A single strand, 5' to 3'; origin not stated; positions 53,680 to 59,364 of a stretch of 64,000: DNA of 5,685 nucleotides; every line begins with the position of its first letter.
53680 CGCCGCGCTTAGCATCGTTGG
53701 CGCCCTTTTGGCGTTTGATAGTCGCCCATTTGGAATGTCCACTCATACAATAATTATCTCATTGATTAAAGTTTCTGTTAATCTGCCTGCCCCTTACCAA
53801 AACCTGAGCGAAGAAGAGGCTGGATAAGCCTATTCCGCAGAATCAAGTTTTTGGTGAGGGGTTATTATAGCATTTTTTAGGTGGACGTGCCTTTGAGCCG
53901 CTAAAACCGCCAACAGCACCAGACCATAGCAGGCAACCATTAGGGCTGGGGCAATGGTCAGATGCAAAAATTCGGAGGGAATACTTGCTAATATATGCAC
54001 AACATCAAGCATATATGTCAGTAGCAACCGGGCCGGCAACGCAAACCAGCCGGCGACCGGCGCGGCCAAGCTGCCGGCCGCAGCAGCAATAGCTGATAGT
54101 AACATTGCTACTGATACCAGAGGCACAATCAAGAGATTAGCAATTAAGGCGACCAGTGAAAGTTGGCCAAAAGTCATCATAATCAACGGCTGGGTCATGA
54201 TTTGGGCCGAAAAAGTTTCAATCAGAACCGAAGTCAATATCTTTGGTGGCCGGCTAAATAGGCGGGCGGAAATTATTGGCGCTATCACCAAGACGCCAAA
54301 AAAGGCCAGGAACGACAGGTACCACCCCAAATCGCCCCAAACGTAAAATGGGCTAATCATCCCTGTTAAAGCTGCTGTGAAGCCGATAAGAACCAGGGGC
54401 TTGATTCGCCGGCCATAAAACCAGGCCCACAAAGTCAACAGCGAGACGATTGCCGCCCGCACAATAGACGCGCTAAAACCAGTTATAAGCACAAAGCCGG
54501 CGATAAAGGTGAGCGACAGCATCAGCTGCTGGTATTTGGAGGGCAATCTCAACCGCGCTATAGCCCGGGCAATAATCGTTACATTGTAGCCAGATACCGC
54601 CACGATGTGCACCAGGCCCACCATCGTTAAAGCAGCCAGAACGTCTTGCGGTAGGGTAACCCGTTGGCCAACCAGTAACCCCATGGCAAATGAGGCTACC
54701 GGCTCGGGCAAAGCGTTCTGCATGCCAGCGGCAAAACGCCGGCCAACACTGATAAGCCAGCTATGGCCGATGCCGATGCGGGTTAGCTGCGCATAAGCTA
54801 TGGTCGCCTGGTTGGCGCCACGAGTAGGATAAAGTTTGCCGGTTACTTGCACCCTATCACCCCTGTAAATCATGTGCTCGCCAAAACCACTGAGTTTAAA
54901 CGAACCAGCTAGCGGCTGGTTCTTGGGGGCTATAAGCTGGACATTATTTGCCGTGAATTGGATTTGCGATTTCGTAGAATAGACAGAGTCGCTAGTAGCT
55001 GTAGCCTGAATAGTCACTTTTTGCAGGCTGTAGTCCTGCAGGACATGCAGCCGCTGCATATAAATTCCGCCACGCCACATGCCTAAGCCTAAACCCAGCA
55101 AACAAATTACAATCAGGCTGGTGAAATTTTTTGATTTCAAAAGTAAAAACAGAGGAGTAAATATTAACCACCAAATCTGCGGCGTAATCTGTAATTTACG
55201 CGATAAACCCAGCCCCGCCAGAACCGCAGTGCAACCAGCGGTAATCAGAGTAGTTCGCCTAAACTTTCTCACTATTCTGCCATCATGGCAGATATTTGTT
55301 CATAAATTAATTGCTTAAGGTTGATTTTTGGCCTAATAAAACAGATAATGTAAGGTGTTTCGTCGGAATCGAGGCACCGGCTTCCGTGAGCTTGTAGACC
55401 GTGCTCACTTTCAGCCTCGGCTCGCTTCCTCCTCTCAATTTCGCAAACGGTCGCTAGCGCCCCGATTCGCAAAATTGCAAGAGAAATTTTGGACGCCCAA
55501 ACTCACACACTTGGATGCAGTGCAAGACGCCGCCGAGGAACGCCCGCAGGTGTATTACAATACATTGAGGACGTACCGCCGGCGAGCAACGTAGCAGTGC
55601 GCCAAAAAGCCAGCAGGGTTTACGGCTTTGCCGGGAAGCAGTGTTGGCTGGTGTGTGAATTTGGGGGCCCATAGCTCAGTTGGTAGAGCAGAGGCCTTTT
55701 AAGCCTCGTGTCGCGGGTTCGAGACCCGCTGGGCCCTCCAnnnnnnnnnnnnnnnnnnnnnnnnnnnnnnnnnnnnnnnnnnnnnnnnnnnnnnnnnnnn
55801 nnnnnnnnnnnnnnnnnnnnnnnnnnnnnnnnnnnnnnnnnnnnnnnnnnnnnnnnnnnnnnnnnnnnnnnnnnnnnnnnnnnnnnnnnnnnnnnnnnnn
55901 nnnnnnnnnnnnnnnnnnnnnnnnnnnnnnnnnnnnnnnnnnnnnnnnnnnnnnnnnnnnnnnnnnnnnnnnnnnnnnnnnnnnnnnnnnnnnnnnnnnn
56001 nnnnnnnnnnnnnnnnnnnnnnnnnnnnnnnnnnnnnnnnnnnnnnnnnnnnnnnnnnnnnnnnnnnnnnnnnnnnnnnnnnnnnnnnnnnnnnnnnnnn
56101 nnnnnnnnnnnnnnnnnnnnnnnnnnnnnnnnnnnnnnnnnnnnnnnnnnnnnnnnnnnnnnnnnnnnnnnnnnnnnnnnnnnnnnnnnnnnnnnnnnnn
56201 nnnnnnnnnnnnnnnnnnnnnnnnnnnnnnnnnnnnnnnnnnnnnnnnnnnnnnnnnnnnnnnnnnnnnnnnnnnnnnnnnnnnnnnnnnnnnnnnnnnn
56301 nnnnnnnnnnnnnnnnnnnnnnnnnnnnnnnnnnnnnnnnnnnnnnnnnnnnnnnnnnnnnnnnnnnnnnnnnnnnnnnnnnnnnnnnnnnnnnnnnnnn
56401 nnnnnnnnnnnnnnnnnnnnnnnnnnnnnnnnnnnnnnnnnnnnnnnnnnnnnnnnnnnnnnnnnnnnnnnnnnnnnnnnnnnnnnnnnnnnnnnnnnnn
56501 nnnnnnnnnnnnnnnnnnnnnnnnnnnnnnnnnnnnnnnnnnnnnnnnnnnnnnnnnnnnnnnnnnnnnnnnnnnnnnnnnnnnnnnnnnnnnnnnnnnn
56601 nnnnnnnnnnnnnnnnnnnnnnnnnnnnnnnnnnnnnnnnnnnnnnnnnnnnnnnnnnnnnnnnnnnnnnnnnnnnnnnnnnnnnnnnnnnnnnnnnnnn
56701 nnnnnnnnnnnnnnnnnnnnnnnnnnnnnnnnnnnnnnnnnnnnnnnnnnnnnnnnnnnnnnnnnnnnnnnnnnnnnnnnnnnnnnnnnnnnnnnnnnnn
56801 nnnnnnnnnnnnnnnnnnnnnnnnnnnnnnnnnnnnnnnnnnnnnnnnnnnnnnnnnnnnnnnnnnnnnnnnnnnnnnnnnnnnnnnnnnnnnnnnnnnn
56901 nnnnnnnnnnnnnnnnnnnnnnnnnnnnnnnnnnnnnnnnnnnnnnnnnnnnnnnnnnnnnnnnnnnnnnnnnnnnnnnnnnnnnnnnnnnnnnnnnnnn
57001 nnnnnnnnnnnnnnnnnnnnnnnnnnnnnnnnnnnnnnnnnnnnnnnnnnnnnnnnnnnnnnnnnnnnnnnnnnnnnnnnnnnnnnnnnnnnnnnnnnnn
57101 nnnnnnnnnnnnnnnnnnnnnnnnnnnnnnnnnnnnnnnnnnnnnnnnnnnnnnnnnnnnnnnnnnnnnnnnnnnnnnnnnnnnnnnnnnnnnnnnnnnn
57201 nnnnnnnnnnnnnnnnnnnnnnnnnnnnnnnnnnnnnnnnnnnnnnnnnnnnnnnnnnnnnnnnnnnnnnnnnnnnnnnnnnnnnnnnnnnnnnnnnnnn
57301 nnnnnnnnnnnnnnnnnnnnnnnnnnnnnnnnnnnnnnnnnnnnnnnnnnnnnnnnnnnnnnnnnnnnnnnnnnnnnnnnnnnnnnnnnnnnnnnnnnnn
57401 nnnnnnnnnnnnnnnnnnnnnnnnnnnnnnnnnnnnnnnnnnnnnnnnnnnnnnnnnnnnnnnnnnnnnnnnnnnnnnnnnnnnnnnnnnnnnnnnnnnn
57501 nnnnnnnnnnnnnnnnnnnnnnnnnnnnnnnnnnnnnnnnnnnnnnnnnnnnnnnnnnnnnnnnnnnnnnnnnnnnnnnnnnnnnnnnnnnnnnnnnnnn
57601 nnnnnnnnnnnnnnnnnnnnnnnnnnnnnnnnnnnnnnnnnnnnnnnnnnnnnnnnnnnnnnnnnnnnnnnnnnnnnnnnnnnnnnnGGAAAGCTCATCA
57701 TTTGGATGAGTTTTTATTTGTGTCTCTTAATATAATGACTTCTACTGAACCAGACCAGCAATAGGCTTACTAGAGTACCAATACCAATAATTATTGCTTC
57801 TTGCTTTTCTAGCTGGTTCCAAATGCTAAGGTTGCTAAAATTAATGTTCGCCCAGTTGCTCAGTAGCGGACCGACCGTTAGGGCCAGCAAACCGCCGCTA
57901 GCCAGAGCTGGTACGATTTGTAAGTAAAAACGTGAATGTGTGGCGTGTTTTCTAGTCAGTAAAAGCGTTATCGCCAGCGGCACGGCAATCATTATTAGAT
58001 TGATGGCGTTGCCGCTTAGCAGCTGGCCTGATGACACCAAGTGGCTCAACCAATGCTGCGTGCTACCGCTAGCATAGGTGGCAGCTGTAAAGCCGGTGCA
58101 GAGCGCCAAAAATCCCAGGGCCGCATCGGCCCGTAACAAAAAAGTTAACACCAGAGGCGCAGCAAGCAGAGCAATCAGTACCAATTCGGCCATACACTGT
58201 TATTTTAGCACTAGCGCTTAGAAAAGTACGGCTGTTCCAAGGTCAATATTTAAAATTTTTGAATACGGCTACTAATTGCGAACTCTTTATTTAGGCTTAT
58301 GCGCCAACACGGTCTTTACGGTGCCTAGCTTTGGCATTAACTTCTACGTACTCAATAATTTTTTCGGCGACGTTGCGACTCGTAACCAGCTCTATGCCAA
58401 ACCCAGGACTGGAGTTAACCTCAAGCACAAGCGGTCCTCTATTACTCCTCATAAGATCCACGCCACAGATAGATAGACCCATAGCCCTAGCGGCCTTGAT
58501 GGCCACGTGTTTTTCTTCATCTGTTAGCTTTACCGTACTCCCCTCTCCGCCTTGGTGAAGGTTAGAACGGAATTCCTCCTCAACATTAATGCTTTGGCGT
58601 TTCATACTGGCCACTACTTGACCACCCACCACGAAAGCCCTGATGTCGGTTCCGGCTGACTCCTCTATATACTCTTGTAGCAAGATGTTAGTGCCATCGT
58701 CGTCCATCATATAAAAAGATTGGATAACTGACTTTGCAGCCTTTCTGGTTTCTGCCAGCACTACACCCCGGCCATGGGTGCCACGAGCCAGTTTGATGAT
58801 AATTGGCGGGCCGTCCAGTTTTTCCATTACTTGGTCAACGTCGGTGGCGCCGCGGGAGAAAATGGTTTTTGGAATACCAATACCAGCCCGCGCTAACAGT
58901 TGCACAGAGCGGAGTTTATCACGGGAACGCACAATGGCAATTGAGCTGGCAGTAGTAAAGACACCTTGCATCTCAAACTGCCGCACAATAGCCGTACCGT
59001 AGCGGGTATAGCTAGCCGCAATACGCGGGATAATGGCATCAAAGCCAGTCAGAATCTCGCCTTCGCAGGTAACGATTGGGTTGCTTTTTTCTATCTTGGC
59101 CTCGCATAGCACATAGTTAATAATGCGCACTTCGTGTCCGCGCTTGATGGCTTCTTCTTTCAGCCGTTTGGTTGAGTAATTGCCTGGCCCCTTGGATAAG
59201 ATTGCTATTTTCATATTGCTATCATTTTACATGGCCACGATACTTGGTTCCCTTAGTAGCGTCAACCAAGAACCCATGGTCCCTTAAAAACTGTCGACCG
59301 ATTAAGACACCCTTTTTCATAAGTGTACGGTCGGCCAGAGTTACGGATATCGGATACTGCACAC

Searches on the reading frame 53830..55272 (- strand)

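Call 49: search_protein_families(library=pfam, proteins=[window:53830-55272:-], max_evalue=0.00001)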
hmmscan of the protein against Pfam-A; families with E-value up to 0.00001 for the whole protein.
window:53830-55272:- (480 aa): 1 family
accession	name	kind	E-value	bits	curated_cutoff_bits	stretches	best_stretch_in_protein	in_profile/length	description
PF03772.21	Competence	-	3.7e-44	151.5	23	1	199-458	1-265/270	Competence protein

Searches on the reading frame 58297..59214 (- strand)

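Call 49: search_protein_families(library=pfam, proteins=[window:58297-59214:-], max_evalue=0.00001)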
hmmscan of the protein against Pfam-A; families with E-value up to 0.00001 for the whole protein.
window:58297-59214:- (305 aa): 5 families
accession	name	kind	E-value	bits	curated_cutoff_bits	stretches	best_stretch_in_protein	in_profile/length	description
PF08443.16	RimK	-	9.4e-58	195.4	21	1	98-290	2-188/188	RimK-like ATP-grasp domain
PF18030.7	Rimk_N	-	8.5e-36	122.6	26.4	1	1-94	1-94/94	RimK PreATP-grasp domain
PF02955.21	GSH-S_ATP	-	1.2e-17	64.3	23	1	114-268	12-161/175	Prokaryotic glutathione synthetase, ATP-grasp domain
PF02655.19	ATP-grasp_3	-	3.8e-10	40.5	23.2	1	99-268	3-155/160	ATP-grasp domain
PF14397.11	ATPgrasp_ST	-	3.4e-09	36.8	31.4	0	98-165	20-90/278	Sugar-transfer associated ATP-grasp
